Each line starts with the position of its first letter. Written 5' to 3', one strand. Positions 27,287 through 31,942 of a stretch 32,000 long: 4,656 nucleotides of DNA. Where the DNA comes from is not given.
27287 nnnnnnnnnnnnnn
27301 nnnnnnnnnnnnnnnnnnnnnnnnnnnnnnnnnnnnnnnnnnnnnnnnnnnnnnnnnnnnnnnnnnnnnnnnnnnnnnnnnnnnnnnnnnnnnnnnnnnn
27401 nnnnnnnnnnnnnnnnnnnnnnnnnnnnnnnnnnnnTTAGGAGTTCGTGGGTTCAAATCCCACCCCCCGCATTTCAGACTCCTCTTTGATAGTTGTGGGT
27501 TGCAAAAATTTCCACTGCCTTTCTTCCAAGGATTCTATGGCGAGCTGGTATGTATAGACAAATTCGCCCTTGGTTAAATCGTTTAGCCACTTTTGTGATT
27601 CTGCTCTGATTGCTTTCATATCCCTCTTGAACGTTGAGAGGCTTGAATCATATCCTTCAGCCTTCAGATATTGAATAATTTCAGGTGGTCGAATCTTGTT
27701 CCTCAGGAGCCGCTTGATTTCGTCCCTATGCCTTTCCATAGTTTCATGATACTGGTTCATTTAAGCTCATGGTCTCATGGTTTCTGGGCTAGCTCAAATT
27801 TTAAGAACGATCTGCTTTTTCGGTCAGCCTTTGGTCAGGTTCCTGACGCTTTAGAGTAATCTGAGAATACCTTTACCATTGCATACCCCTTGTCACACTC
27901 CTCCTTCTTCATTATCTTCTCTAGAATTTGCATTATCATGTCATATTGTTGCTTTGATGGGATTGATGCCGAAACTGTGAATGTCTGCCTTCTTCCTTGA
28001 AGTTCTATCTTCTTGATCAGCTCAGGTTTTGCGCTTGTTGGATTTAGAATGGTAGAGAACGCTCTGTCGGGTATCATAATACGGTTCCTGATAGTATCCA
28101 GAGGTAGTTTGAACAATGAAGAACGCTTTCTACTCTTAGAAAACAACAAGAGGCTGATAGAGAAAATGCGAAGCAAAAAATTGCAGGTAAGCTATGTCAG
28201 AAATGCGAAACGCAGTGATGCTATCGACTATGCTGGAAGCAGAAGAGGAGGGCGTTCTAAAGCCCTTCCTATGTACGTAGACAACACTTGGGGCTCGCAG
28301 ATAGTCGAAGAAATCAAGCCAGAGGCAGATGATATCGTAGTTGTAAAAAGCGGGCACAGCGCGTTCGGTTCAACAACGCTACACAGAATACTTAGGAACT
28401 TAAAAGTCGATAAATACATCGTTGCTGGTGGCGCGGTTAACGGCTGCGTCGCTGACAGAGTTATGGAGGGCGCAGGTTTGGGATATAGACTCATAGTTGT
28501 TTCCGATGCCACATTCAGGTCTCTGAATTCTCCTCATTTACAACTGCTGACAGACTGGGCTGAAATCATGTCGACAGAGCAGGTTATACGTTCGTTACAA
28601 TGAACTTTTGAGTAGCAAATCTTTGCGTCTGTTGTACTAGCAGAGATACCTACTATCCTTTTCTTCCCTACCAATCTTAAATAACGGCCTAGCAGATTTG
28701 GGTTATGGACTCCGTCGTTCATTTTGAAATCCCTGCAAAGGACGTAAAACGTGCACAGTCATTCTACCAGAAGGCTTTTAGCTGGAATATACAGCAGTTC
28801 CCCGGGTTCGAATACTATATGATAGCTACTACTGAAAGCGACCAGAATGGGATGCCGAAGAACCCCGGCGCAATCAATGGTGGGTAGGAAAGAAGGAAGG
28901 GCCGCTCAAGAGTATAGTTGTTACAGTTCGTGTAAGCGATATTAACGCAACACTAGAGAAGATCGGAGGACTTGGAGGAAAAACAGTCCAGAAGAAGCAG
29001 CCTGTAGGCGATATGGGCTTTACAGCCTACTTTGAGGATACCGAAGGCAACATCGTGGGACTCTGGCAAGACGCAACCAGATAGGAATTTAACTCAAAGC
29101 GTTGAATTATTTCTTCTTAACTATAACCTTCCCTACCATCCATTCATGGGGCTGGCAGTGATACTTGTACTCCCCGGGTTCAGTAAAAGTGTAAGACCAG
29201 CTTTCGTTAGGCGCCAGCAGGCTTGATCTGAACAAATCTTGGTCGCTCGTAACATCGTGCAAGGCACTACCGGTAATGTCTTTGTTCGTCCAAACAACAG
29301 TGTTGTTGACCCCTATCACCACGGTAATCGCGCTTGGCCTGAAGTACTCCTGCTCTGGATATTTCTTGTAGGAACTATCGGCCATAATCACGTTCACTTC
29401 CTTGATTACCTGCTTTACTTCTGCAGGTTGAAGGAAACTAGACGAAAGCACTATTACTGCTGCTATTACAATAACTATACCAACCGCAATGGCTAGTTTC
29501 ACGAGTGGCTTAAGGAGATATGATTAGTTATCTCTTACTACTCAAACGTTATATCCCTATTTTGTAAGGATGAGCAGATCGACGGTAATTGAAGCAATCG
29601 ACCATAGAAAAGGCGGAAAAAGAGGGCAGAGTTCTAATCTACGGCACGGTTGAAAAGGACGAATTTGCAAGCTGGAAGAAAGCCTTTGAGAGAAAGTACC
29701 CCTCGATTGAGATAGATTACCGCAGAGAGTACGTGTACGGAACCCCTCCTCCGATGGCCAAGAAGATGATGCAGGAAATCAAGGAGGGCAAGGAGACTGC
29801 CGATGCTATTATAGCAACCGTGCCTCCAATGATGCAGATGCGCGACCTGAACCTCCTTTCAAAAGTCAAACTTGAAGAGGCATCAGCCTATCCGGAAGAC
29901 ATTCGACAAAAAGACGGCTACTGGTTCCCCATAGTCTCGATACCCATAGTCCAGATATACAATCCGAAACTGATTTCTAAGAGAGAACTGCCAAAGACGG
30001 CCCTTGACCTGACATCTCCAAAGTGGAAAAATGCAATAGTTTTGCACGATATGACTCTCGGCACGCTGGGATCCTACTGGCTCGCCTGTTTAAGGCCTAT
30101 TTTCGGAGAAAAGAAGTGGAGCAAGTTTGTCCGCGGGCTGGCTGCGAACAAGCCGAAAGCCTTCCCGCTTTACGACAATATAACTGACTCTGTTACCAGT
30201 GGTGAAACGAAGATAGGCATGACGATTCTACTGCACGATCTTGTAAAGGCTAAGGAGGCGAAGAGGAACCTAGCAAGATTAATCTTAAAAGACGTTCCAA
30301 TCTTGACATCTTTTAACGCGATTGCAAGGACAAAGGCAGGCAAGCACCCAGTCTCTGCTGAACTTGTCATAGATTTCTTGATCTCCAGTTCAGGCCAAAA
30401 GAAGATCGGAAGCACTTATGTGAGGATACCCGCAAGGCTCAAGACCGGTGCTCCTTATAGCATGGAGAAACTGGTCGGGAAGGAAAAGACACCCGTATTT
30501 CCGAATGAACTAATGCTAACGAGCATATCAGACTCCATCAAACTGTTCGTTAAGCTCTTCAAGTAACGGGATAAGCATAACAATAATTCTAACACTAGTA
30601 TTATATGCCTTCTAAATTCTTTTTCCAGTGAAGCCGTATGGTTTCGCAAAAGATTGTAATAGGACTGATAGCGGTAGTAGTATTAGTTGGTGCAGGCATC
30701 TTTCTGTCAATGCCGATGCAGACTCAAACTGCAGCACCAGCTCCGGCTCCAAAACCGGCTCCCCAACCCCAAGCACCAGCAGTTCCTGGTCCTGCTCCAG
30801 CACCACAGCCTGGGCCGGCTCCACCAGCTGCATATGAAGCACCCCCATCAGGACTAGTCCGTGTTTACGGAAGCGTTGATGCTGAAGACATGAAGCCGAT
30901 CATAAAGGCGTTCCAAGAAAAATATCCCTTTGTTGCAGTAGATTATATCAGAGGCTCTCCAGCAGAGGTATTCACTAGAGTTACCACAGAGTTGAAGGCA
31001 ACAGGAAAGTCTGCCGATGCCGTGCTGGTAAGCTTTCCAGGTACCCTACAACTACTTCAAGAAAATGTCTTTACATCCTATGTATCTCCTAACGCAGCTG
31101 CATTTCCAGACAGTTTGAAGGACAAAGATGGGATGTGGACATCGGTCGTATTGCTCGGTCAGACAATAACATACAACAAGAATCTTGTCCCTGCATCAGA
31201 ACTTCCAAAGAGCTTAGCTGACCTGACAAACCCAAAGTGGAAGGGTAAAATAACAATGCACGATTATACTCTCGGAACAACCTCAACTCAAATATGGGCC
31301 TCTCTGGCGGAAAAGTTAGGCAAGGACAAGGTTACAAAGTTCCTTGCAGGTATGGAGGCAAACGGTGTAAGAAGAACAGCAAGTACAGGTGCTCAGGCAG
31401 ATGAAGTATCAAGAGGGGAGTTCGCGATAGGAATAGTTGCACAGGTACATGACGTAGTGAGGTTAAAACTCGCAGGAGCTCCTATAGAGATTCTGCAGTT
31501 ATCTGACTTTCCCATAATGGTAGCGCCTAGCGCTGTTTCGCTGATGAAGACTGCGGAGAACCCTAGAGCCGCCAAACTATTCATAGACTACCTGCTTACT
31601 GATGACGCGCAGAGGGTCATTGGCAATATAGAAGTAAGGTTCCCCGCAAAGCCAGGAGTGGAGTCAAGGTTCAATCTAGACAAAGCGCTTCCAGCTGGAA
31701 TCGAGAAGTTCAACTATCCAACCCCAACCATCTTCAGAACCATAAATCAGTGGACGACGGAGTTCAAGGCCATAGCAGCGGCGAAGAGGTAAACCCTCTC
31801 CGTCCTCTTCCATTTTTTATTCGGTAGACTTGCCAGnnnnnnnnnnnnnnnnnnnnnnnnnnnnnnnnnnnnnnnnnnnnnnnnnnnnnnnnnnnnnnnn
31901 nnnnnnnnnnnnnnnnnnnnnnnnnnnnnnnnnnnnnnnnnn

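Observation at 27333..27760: ORF running antisense out of the tRNA-Leu 3' half: probable int(N) stub of a partitioned SSV-type integrase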

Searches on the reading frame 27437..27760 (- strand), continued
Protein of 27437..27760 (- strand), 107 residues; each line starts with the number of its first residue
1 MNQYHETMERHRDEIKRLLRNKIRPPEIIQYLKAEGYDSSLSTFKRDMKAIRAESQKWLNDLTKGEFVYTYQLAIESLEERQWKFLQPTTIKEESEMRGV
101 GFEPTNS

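Call 70: search_protein_families(library=phrogs, proteins=[L095:12031-13587:+, L095:14511-15401:+, L095:15416-16189:+, L095:11295-11948:+, L095:10399-11217:-, L008:12364-13236:+, L008:13326-13880:+, L093:11308-12057:+, L093:9553-9861:+], max_evalue=0.01)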
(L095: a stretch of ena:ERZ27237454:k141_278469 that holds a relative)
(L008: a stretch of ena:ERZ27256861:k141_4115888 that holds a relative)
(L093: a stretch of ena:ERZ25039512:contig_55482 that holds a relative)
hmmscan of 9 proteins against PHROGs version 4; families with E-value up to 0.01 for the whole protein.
L095:12031-13587:+ (518 aa): 0 families

L095:14511-15401:+ (296 aa): 4 families
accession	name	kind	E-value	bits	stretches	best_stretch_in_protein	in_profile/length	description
phrog_2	-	head and packaging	4.1e-08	33.4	1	166-288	361-469/807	terminase large subunit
phrog_7579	-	head and packaging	0.0004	20.7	1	192-291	128-233/239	terminase large subunit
phrog_36964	-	head and packaging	0.0018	17.4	0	108-215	455-561/890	terminase large subunit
phrog_5909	-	head and packaging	0.0064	16.6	1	206-296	4-92/285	terminase large subunit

L095:15416-16189:+ (257 aa): 0 families

L095:11295-11948:+ (217 aa): 0 families

L095:10399-11217:- (272 aa): 0 families

L008:12364-13236:+ (290 aa): 4 families
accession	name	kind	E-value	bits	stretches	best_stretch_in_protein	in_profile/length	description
phrog_2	-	head and packaging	4.4e-12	46.6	1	50-275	266-463/807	terminase large subunit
phrog_7579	-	head and packaging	3.7e-06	27.3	1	140-281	87-229/239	terminase large subunit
phrog_36964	-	head and packaging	9.1e-06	25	1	112-277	464-642/890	terminase large subunit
phrog_22646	-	unknown function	0.00052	20.2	1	147-227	134-208/374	-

L008:13326-13880:+ (184 aa): 2 families
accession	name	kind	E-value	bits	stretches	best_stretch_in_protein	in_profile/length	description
phrog_5909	-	head and packaging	3.9e-13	50.2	1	9-167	110-266/285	terminase large subunit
phrog_5713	-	head and packaging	4e-07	31.1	1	43-168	4-124/143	terminase large subunit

L093:11308-12057:+ (249 aa): 4 families
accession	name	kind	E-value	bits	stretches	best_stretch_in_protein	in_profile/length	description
phrog_27743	-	unknown function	0.00022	21.9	0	91-203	93-204/233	-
phrog_5909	-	head and packaging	0.00039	20.6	1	38-114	107-184/285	terminase large subunit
phrog_9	-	head and packaging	0.0006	19.7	1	32-121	474-592/812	terminase large subunit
phrog_2699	-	head and packaging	0.0014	18.6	0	33-61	101-129/315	terminase large subunit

L093:9553-9861:+ (102 aa): 0 families

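Call 83: search_solved_structures(query=A2, max_evalue=10)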
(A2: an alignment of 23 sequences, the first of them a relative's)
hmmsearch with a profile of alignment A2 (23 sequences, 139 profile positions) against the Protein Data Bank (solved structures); distinct sequences matched with E-value up to 10: 10.
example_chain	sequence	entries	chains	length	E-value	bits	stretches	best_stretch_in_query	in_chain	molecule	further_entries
2p5k_A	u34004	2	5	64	0.02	17.7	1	10-51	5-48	Arginine repressor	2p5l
5cj9_A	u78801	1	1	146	0.089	15.6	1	13-51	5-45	Arginine repressor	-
1f9n_A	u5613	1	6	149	0.12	15.1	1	10-51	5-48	ARGININE REPRESSOR/ACTIVATOR PROTEIN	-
1b4a_A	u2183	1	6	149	0.12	15.1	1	11-52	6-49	ARGININE REPRESSOR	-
1y0u_A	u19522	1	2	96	0.15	14.8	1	9-52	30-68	arsenical resistance operon repressor, putative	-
2xig_A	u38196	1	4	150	0.27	14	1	7-55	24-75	FERRIC UPTAKE REGULATION PROTEIN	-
5v1u_A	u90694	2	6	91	0.4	13.5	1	13-50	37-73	TbiB1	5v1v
1fse_A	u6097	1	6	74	0.51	13.1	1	8-50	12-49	GERE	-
2vsz_A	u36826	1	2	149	0.8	12.5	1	25-64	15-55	ENGULFMENT AND CELL MOTILITY PROTEIN 1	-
3a98_B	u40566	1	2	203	1.3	11.8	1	25-64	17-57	Engulfment and cell motility protein 1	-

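Call 84: search_protein_families(library=ncbifam, alignment_id=A2, max_evalue=0.1)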
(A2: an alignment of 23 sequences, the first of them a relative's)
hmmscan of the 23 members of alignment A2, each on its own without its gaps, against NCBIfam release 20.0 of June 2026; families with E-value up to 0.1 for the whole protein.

A. member 1, P0003 (135 aa): 1 family
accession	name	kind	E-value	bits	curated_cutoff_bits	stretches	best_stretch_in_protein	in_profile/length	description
NF040587.1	rSAM_lost_HExxH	exception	0.026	13.7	225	1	24-118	265-358/364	radical SAM/SPASM protein FxsBH, inactivated beta-hydroxylase extension form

B. families by the number of members that match (of 23 scanned): 30 families (the first 25 are shown)
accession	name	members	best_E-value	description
NF008485.2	PRK11388.1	2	0.011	dihydroxyacetone kinase operon transcriptional regulator DhaR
NF005688.0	PRK07488.1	2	0.021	indoleacetamide hydrolase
NF033546.1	transpos_IS21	1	0.0017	IS21 family transposase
NF050187.1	TransRegBsrAPseudo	1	0.0053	LysR family transcriptional regulator BsrA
NF041296.1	RNAactase_tcmA_Halo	1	0.0076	tRNA(Met) cytidine acetyltransferase TmcA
NF040851.1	tran_reg_TrmB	1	0.012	HTH-type sugar-sensing transcriptional regulator TrmB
NF040546.1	rSAM_CUAEP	1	0.012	CUAEP/CCAEP-tail radical SAM (seleno)protein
NF011045.0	PRK14475.1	1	0.013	F0F1 ATP synthase subunit B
NF045600.2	BstA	1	0.015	sterol transporter cytoplasmic membrane protein BstA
NF046101.1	PA3496_fam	1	0.02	PA3496 family putative envelope integrity protein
NF007695.0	PRK10376.1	1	0.025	oxidoreductase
NF040587.1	rSAM_lost_HExxH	1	0.026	radical SAM/SPASM protein FxsBH, inactivated beta-hydroxylase extension form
TIGR01529.1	argR_whole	1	0.027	arginine repressor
NF001680.0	PRK00441.1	1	0.037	arginine repressor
TIGR00122.1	birA_repr_reg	1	0.038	biotin operon repressor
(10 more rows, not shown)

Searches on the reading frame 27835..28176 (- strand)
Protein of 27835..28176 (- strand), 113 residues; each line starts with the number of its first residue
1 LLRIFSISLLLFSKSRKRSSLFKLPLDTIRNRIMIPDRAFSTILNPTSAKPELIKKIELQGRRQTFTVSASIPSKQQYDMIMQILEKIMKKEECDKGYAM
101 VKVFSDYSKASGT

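Call 6: search_protein_families(library=pfam, proteins=[window:27835-28176:-], max_evalue=1)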
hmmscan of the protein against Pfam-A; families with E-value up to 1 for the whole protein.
window:27835-28176:- (113 aa): 1 family
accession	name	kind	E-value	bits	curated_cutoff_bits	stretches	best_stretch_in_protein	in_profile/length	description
PF20073.4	DUF6469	-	0.056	13.9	27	1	12-87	8-89/130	Domain of unknown function (DUF6469)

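Call 70: search_protein_families(library=phrogs, proteins=[window:27835-28176:-], max_evalue=0.01)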
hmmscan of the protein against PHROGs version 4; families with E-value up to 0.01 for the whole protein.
window:27835-28176:- (113 aa): 0 families

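Call 74: find_homologous_proteins(query=window:27838-28176:-, max_evalue=0.01)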
Query window:27838-28176:- (113 aa): 1 proteins with E <= 0.01 among 5 candidates.
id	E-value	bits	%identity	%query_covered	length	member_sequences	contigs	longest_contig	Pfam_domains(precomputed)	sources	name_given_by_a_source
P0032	3.0e-43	164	100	71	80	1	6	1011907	-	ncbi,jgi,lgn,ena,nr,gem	ncbi:MAG: hypothetical protein FJ358_04165 [Thaumarchaeota archaeon]|nr:hypothetical protein [Nitros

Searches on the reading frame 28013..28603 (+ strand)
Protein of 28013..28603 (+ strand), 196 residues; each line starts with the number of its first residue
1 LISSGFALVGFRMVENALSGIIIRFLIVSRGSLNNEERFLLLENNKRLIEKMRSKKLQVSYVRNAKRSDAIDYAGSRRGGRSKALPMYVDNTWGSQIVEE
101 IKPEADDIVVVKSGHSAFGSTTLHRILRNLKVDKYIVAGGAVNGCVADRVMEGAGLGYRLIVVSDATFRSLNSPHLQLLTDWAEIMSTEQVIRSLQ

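Call 6: search_protein_families(library=pfam, proteins=[window:28013-28603:+], max_evalue=1)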
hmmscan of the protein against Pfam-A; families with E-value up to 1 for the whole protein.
window:28013-28603:+ (196 aa): 1 family
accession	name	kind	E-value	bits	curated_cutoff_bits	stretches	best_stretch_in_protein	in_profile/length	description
PF00857.26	Isochorismatase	-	1.4e-25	90.8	27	1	30-175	15-156/175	Isochorismatase domain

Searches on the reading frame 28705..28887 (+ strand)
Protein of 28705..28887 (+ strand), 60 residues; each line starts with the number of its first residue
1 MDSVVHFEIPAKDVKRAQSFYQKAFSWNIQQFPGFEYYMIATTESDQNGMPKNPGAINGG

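Call 6: search_protein_families(library=pfam, proteins=[window:28705-28887:+], max_evalue=1)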
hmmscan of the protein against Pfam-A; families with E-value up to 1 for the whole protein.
window:28705-28887:+ (60 aa): 2 families
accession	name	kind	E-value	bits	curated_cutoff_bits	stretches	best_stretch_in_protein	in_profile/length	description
PF22677.2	Ble-like_N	-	7.2e-09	35.7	24.5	1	4-42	2-40/41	Bleomycin resistance protein-like N-terminal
PF00903.31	Glyoxalase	-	0.075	13.9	20.6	1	4-29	2-27/121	Glyoxalase/Bleomycin resistance protein/Dioxygenase superfamily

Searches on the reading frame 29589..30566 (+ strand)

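Call 6: search_protein_families(library=pfam, proteins=[window:29589-30566:+], max_evalue=1)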
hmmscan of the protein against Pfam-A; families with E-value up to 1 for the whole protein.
window:29589-30566:+ (325 aa): 5 families
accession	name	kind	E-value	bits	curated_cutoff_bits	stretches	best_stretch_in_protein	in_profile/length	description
PF13343.11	SBP_bac_6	-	9.3e-16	58.5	24.6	1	70-287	3-223/245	Bacterial extracellular solute-binding protein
PF13416.11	SBP_bac_8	-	9.4e-10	39.2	27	1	31-285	4-264/279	Bacterial extracellular solute-binding protein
PF01547.30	SBP_bac_1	-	0.0023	18.4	26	1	29-270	13-306/307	Bacterial extracellular solute-binding protein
PF13531.11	SBP_bac_11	-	0.012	15.9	25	1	58-272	36-220/227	Bacterial extracellular solute-binding protein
PF21937.1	Yop-YscD_ppl_2nd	-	0.2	11.9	27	0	5-32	21-46/67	YscD/CdsD-like Bon-like domain 2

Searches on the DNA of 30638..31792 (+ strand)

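Call 76: search_rna_families(source=L091, start=11000, end=21155, threshold=evalue, max_evalue=0.1)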
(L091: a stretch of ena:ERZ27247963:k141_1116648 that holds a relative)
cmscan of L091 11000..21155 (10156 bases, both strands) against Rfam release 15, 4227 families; matches with E-value up to 0.1: 1.
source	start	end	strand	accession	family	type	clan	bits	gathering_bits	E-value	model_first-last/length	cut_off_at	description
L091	19774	21155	+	RF01959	SSU_rRNA_archaea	Gene; rRNA;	CL00111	1377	50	0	1-1380/1478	3'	Archaeal small subunit ribosomal RNA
